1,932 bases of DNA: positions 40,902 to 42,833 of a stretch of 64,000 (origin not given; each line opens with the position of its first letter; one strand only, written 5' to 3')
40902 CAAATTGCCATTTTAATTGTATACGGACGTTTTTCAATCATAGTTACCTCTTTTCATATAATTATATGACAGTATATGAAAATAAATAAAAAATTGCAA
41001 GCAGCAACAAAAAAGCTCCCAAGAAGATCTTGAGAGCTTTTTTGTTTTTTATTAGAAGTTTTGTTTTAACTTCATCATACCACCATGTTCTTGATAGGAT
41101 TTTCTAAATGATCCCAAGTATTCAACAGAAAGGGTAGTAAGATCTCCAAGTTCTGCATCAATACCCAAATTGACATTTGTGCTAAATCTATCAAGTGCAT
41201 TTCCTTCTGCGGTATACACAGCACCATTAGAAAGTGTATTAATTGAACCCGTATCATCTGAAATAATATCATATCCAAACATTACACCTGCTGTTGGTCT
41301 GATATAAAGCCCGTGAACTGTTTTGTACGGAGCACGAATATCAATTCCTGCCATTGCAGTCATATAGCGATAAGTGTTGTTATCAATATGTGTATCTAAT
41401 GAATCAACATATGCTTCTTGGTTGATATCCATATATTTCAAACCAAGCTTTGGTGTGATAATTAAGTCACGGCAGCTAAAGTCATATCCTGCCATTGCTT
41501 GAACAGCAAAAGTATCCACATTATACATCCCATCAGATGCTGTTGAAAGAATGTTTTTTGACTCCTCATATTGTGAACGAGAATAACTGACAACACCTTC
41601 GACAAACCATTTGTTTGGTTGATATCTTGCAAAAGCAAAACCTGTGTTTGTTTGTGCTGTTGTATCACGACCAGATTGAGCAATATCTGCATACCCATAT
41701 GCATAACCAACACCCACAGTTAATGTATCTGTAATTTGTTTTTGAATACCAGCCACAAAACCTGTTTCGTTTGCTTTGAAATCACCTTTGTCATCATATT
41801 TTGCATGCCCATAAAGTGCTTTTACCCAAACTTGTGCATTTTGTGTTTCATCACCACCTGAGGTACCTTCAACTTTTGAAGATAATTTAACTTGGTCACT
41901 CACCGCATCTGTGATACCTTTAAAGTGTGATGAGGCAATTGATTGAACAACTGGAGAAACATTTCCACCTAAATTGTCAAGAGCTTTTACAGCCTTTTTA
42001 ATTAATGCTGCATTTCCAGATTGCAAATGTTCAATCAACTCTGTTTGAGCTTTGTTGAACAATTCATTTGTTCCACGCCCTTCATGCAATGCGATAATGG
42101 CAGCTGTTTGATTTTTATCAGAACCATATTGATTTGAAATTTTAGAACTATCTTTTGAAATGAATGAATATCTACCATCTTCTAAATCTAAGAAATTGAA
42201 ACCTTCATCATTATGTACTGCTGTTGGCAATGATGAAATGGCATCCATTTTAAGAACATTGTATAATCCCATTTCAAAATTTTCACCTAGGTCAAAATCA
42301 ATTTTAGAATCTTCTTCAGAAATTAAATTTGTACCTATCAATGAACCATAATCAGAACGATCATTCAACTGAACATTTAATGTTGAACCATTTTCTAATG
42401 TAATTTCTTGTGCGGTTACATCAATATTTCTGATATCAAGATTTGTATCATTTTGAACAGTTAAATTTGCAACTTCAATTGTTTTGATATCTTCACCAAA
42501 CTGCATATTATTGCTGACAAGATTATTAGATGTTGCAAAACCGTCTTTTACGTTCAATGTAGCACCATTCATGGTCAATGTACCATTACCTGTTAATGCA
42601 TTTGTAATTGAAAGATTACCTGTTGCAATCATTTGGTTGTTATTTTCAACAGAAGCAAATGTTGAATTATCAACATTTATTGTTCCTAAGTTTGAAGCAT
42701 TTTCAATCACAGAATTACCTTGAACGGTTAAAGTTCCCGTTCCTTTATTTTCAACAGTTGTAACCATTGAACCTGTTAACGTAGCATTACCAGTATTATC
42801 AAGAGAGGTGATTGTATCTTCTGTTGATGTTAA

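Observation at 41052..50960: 9.9-kb autotransporter with triplicated modular passenger and extensive tandem DNA repeats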

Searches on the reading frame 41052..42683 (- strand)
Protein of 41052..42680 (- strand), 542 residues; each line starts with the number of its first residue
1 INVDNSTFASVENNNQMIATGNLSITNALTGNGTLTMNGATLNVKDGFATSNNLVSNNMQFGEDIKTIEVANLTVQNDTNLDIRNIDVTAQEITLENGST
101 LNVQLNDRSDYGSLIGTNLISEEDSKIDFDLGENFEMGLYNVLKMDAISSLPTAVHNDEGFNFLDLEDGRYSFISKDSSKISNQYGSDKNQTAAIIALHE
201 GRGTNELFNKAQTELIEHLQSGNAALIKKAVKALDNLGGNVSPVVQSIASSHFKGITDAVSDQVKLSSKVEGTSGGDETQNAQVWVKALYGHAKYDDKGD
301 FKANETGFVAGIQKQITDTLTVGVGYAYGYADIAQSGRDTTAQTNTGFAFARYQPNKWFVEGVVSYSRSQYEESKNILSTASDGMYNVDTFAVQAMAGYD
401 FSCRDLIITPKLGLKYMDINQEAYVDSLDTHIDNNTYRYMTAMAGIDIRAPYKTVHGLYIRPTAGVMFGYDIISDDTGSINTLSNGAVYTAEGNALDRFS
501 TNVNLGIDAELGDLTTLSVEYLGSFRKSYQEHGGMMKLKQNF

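Call 8: search_protein_families(library=pfam, proteins=[window:41055-42410:-], max_evalue=1)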
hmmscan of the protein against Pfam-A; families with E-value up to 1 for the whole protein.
seq(452 aa): 5 families
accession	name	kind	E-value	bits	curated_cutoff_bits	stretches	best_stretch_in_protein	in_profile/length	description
PF03797.25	Autotransporter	-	7.8e-35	121.3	26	1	194-431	1-254/255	Autotransporter beta-domain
PF13505.12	OMP_b-brl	-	1.2e-05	25.9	28.7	2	231-359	21-139/175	Outer membrane protein beta-barrel domain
PF20649.3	COG5_C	-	0.00069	20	24.7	1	116-199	20-94/186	Conserved oligomeric Golgi complex subunit 5, C-terminal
PF04357.19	TamB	-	0.0041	16.9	22.4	1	121-250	246-347/381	TamB, inner membrane protein subunit of TAM complex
PF10677.15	DUF2490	-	0.13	12.4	29.8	1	201-258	23-75/186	Protein of unknown function (DUF2490)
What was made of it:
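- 41055..41837 (-): Beta-barrel translocator (aa 3042-3302), ending ...KQNF. PF03797, E=7.8e-35 (call 8).
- On Type Va (classical monomeric) autotransporter: PF03797 E=7.8e-35, 121 bits against a cut-off of 26 (call 8).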

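Call 16: find_related_loci(query=window:41052-42680:-, collection=genome_contigs, flank=10000)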
Query window:41052-42680:- (542 aa) in genome_contigs; peptide patterns used: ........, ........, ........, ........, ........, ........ (x = any residue, [..] = any of these).
48 stretches matched a pattern; 2 encode a relative of the query (tblastn E <= 1e-3); 2 distinct loci.
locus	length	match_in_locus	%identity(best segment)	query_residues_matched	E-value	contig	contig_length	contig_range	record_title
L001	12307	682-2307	82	1-542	0e+0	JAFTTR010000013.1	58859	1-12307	MAG: Alphaproteobacteria bacterium isolate RGIG4140 Roe_deer_Colon-1__c329559, whole genome shotgun sequence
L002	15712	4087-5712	82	1-542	0e+0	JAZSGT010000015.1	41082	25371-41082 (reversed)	MAG: Alphaproteobacteria bacterium isolate T1900044577_TS20190043.MAGScoT_cleanbin_000024 SGB_515_k141_2482494, whole ge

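Call 49: search_solved_structures(query=window:41055-42683:-, max_evalue=0.01)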
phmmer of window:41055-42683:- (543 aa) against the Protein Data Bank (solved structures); distinct sequences matched with E-value up to 0.01: 0.

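Call 51: find_homologous_proteins(query=window:41055-42683:-, max_evalue=1e-10)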
Query window:41055-42683:- (543 aa): 143 proteins with E <= 1e-10 among 8000 candidates; the best 120 are listed.
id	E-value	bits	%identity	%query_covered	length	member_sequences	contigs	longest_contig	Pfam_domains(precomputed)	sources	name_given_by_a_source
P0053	4.8e-149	516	47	91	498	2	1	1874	PF03797.26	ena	-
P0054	6.4e-129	449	45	84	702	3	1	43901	PF03797.26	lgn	-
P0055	2.0e-85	306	40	75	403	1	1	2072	PF03797.26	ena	-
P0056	3.9e-83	298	38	85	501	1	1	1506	PF03797.26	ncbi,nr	ncbi:MAG: autotransporter outer membrane beta-barrel domain-containing protein, partial [Bacteroidal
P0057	1.9e-59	220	35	70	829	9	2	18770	PF03797.26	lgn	-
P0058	3.6e-59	219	33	84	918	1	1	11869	PF03797.26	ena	-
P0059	1.6e-58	217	33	83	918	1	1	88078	PF03797.26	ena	-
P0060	2.7e-58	216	33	84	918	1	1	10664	PF03797.26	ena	-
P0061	5.6e-58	215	33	84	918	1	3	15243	PF03797.26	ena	-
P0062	5.7e-58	215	33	84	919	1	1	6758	PF03797.26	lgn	-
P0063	5.7e-58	215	33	84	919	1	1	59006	PF03797.26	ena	-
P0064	6.0e-58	215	32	84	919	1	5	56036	PF03797.26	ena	-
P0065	7.7e-58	215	33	84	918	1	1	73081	PF03797.26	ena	-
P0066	7.9e-58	215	33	84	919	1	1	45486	PF03797.26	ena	-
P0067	7.9e-58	215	33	84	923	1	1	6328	PF03797.26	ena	-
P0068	8.0e-58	215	33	84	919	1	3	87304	PF03797.26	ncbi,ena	-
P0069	8.6e-58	215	33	84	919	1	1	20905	PF03797.26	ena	-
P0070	9.2e-58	214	33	84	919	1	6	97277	PF03797.26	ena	-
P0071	9.7e-58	214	33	84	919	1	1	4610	PF03797.26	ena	-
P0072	9.7e-58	214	32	84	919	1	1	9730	PF03797.26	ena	-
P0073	1.0e-57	214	33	84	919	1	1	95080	PF03797.26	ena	-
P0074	1.0e-57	214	33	84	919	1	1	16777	PF03797.26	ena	-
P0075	1.1e-57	214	33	84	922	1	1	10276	PF03797.26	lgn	-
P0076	1.1e-57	214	33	84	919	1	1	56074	PF03797.26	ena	-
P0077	1.3e-57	214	33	84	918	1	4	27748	PF03797.26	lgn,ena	-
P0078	1.3e-57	214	33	84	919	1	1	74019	PF03797.26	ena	-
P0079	1.6e-57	214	33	84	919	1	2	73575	PF03797.26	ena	-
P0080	2.2e-57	213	32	84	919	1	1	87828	PF03797.26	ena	-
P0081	2.2e-57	213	33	84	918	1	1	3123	PF03797.26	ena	-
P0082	2.4e-57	213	32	84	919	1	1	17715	PF03797.26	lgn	-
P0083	2.7e-57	213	33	83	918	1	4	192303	PF03797.26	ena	-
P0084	3.4e-57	213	33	84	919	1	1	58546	PF03797.26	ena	-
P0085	4.2e-57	212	32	88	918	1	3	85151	PF03797.26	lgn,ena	-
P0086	4.9e-57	212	32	84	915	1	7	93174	PF03797.26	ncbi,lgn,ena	-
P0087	4.9e-57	212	32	84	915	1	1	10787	PF03797.26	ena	-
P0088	5.8e-57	212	32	84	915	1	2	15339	PF03797.26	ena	-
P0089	8.2e-57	211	32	84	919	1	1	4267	PF03797.26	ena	-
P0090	8.7e-57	211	32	84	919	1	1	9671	PF03797.26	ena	-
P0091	8.9e-57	211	33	84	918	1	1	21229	PF03797.26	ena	-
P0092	9.6e-57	211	33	83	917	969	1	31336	PF03797.26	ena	-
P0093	1.2e-56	211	32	84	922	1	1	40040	PF03797.26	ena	-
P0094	1.2e-56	211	32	84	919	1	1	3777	PF03797.26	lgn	-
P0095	1.4e-56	211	32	84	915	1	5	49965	PF03797.26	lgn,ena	-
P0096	1.4e-56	211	32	84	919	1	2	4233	PF03797.26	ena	-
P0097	1.4e-56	211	32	84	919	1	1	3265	PF03797.26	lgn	-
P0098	1.7e-56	210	32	84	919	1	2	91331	PF03797.26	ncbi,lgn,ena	-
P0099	1.8e-56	210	32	84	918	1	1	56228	PF03797.26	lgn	-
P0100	1.8e-56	210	33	84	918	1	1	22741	PF03797.26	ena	-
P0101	1.8e-56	210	32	84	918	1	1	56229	PF03797.26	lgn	-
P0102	2.1e-56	210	33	84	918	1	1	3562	PF03797.26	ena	-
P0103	2.8e-56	210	32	84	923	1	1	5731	PF03797.26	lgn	-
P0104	2.9e-56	210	32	84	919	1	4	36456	PF03797.26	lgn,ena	-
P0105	3.3e-56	209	32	84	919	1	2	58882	PF03797.26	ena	-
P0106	3.4e-56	209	32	84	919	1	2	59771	PF03797.26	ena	-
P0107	3.7e-56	209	32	84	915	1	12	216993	PF03797.26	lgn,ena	-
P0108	4.0e-56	209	32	84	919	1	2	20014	PF03797.26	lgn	-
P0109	4.0e-56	209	33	83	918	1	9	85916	PF03797.26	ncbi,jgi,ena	-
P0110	4.1e-56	209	32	84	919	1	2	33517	PF03797.26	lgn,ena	-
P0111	4.7e-56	209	32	84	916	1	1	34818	PF03797.26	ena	-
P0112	5.0e-56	209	32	84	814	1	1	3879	PF03797.26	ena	-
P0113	5.0e-56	209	32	84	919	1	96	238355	PF03797.26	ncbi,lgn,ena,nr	ncbi:MAG: autotransporter domain-containing protein [Azospirillum sp.]|nr:autotransporter domain-con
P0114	5.2e-56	209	32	84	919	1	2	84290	PF03797.26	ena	-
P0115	5.4e-56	209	32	84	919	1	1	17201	PF03797.26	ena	-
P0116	5.5e-56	209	32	84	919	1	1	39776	PF03797.26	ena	-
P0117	6.7e-56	208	32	84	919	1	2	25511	PF03797.26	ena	-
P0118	7.0e-56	208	32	84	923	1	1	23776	PF03797.26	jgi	-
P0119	7.1e-56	208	32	84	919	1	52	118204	PF03797.26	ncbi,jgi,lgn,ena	-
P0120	7.7e-56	208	32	84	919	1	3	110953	PF03797.26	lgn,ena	-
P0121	1.1e-55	208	32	84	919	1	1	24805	PF03797.26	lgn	-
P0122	1.1e-55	208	31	84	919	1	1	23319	PF03797.26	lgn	-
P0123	1.2e-55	207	32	84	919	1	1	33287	PF03797.26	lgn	-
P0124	1.4e-55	207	32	84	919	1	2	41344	PF03797.26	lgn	-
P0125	1.4e-55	207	32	84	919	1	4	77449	PF03797.26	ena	-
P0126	1.6e-55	207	32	84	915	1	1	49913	PF03797.26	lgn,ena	-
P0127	2.2e-55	207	32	84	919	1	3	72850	PF03797.26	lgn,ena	-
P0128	2.7e-55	206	32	84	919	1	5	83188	PF03797.26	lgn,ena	-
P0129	2.9e-55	206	37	61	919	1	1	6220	PF03797.26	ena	-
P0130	3.0e-55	206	31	84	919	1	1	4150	PF03797.26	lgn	-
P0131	3.5e-55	206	31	84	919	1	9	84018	PF03797.26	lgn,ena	-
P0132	4.4e-55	206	31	88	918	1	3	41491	PF03797.26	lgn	-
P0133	4.5e-55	206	32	84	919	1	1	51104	PF03797.26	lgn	-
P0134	4.6e-55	206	32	84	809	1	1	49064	PF03797.26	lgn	-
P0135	4.6e-55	206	32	83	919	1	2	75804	PF03797.26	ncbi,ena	-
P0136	4.8e-55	206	32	84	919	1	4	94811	PF03797.26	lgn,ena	-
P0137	5.3e-55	205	32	84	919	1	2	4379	PF03797.26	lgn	-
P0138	5.8e-55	205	32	84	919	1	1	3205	PF03797.26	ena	-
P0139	6.5e-55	205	32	84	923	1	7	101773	PF03797.26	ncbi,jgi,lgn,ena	jgi:outer membrane autotransporter protein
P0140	6.5e-55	205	32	84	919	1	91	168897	PF03797.26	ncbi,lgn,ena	-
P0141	7.3e-55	205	31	84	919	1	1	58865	PF03797.26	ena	-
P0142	7.4e-55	205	32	84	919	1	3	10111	PF03797.26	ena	-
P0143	7.6e-55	205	32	84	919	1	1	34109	PF03797.26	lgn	-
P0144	7.6e-55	205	32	84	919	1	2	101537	PF03797.26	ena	-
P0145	8.2e-55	205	32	84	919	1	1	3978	PF03797.26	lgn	-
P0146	8.6e-55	205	32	84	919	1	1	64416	PF03797.26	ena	-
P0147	8.7e-55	205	32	84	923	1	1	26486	PF03797.26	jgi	jgi:outer membrane autotransporter protein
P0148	9.4e-55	205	31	84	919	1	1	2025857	PF03797.26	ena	-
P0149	9.4e-55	205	31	84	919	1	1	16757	PF03797.26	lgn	-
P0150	9.7e-55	205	32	84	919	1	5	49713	PF03797.26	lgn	-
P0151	1.0e-54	204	32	84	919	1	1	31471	PF03797.26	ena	-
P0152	1.1e-54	204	32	84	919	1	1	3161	PF03797.26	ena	-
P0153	1.1e-54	204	31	84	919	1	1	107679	PF03797.26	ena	-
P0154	1.2e-54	204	31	84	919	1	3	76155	PF03797.26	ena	-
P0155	1.3e-54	204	31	84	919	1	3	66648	PF03797.26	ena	-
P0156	1.3e-54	204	31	84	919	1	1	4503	PF03797.26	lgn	-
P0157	1.4e-54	204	31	84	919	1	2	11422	PF03797.26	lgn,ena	-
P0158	1.4e-54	204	31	84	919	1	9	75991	PF03797.26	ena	-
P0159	1.4e-54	204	34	70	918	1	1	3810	PF03797.26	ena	-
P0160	1.5e-54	204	31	84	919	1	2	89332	PF03797.26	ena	-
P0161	1.5e-54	204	32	84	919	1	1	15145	PF03797.26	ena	-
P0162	1.6e-54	204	32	84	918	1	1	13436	PF03797.26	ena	-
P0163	1.6e-54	204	32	84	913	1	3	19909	PF03797.26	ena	-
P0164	1.7e-54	204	34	70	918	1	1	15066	PF03797.26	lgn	-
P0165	2.0e-54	203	32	84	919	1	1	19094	PF03797.26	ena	-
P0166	3.2e-54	203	31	84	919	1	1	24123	PF03797.26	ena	-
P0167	3.9e-54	203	31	84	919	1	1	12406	PF03797.26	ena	-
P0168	4.0e-54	202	31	84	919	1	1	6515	PF03797.26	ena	-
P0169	4.1e-54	202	31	84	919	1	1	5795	PF03797.26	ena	-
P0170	5.1e-54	202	32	84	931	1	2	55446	PF03797.26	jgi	jgi:outer membrane autotransporter barrel domain protein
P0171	5.3e-54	202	31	84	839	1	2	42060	PF03797.26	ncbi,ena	-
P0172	5.4e-54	202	31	84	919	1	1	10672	PF03797.26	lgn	-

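Call 54: search_protein_families(library=ncbifam, proteins=[window:41055-42683:-], max_evalue=1)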
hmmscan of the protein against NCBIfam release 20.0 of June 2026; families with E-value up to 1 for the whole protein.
window:41055-42683:- (543 aa): 2 families
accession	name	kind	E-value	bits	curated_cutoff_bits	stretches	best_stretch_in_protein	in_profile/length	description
TIGR01414.1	autotrans_barl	domain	5e-18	65.3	16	1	6-543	2-432/432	autotransporter outer membrane beta-barrel domain-containing protein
NF049866.1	outer_TDE1717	subfamily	6.4e-06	26.3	135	1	317-479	19-183/210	TDE1717 family outer membrane beta-barrel protein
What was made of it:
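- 41055..41837 (-): TIGR01414, E=5e-18 (call 54).
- Tried and rejected: Only fragment scans recovered the barrel (calls 8, 54).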

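Call 63: predict_structure(alignment_id=A2)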
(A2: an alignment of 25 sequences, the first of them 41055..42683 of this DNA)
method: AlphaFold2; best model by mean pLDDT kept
length: 543 residues; sequences in the alignment: 25
mean_pLDDT: 86.9   pTM: 0.80
mean pLDDT of the five models: 86.9, 86.6, 85.2, 85.1, 83.4
residues with pLDDT >= 90: 339; 70-90: 143; 50-70: 32; < 50: 29
segments of 3 or more residues with pLDDT < 50: 1-14, 265-279
pLDDT, mean of each block of 10 residues (from residue 1): 42 54 60 78 83 90 88 94 93 95 92 93 94 91 92 88 92 94 94 95 93 96 94 89 77 91 52 41 86 77 92 88 95 90 97 89 96 94 95 95 88 95 94 92 94 85 93 87 95 85 92 86 89 90 84
secondary structure, 60 per line:
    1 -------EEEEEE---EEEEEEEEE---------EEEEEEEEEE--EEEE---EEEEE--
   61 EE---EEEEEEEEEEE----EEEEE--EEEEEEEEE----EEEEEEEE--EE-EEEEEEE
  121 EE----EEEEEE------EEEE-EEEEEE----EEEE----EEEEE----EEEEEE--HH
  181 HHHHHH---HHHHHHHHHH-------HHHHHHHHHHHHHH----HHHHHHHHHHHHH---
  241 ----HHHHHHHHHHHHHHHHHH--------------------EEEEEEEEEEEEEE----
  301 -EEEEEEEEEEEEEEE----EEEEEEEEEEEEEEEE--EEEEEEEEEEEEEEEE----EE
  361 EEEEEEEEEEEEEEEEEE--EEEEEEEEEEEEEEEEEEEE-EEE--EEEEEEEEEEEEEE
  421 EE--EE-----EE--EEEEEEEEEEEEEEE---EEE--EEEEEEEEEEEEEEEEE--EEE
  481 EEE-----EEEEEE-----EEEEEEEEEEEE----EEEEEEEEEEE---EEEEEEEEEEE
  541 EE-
elements in order: E8-13 E17-25 E35-44 E47-50 E54-58 E66-76 E81-85 E88-96 E101-108 E114-122 E127-132 E139-142 E144-149 E154-157 E162-166 E171-176 H179-186 H190-199 H207-220 H225-237 H245-262 E283-296 E302-316 E321-336 E339-354 E359-378 E381-400 E402-404 E407-422 E436-450 E454-456 E459-475 E478-483 E489-494 E500-511 E516-526 E530-542
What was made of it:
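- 42150..42683 (-): Pre-barrel beta-coil region (aa 2760-2937); likely autochaperone-type stable core. AlphaFold model: pLDDT about 42-78 for model residues 1-40 and mostly above 88 thereafter; all-beta (call 63).
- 41898..42149 (-): Alpha-helical region (aa 2938-3021), including the helix that immediately precedes the barrel. The model has helices at residues 179-262 (call 63).
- On Type Va (classical monomeric) autotransporter: The AlphaFold barrel has pLDDT about 90 (call 63). The model has a helix at residues 245-262 (aa 3004-3021), 20 residues before the first barrel strand (call 63). The pre-barrel coils are confident (call 63).
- Closest known: Pertactin / Ag43 / AIDA-type beta-helical autotransporters. 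Different: It has a multi-helix region before the barrel (call 63).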

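Call 65: fold_search(model_id=the predicted structure, library=pdb)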
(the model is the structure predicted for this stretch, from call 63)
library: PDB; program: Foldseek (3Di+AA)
matches with E <= 10: 1448; with E <= 0.001: 557
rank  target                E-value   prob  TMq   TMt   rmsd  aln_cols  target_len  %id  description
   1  3kvn_X                5.8e-31  1.00  0.51  0.44   3.6       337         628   14  Crystal structure of the full-length autotransporter EstA from Pseudomonas aeruginosa (released 2010-01-26)
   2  3kvn_A                1.2e-30  1.00  0.49  0.43   4.5       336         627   15  Crystal structure of the full-length autotransporter EstA from Pseudomonas aeruginosa (released 2010-01-26)
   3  1uyn                  6.5e-28  1.00  0.44  0.83   4.7       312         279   18  Translocator domain of autotransporter NalP from Neisseria meningitidis (released 2004-03-18)
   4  1uyo                  1.9e-27  1.00  0.45  0.85   4.3       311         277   17  Translocator domain of autotransporter NalP from Neisseria meningitidis (released 2004-03-19)
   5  9oqa                  3.3e-27  1.00  0.50  0.44   7.0       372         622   16  Cryo-EM structure of AaaA, a Pseudomonas Aeruginosa autotransporter (released 2025-08-13)
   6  3slt                  6.5e-26  1.00  0.40  0.68   7.4       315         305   16  Pre-cleavage Structure of the Autotransporter EspP - N1023S Mutant (released 2011-11-16)
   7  3slj                  1.8e-25  1.00  0.42  0.71   5.5       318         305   16  Pre-cleavage Structure of the Autotransporter EspP - N1023A mutant (released 2011-11-16)
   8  3slo                  3.2e-24  1.00  0.40  0.69   7.4       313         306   16  Pre-cleavage Structure of the Autotransporter EspP - N1023D mutant (released 2011-11-16)
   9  8bo2_P                9.3e-24  1.00  0.42  0.72   5.5       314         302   16  BAM-EspP complex structure with BamA-S425C/EspP-S1299C mutations in nanodisc (released 2023-04-26)
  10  3aeh_A                3.6e-23  1.00  0.38  0.72   8.5       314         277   15  Integral membrane domain of autotransporter Hbp (released 2010-07-07)
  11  2qom_B                8.5e-22  1.00  0.37  0.71   6.5       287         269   15  The crystal structure of the E.coli EspP autotransporter Beta-domain. (released 2007-11-13)
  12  2qom_A                1.7e-21  1.00  0.39  0.77   5.2       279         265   15  The crystal structure of the E.coli EspP autotransporter Beta-domain. (released 2007-11-13)
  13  8bnz_P                6.8e-21  1.00  0.42  0.72   5.4       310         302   15  BAM-EspP complex structure with BamA-G431C/EspP-N1293C mutations in nanodisc (released 2023-04-26)
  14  3qq2_B                2.2e-20  1.00  0.40  0.82   4.2       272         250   13  Crystal Structure of the Beta Domain of the Bordetella Autotransporter Brka (released 2011-04-13)
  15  3qq2_A                6.2e-19  1.00  0.37  0.76   4.5       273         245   11  Crystal Structure of the Beta Domain of the Bordetella Autotransporter Brka (released 2011-04-13)
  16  3qq2_C                6.4e-18  1.00  0.40  0.83   3.8       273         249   13  Crystal Structure of the Beta Domain of the Bordetella Autotransporter Brka (released 2011-04-13)
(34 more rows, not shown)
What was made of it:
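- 41055..41837 (-): Foldseek matches EstA 3kvn (E=5.8e-31), NalP 1uyn (TM 0.83) and BrkA 3qq2 (TM 0.82) (call 65).
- On Type Va (classical monomeric) autotransporter: Best PDB matches are EstA, NalP, EspP, Hbp, BrkA and AIDA-I (call 65).
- On Trimeric autotransporter adhesin (type Vc): The barrel domain is about 260 aa and matches monomeric translocators (calls 8, 65).
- Closest known: Pertactin / Ag43 / AIDA-type beta-helical autotransporters. Same: They have the same secretion class and the same barrel fold (BrkA TM 0.82; AIDA-I also matched; call 65).
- Checked: The C-terminal autotransporter barrel is present (calls 8, 54, 63, 65).
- Barrel: PF03797 at 121 bits (call 8); TIGR01414 at 65 bits (call 54); AlphaFold model with pLDDT 86.9 and pTM 0.80 (call 63); top fold matches all type Va translocators (EstA, NalP, AaaA, EspP, Hbp, BrkA, AIDA-I) at E from 1e-17 to 1e-31 (call 65). 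The closest barrel fold matches include EstA (an esterase) and EspP and Hbp (proteases) (call 65).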
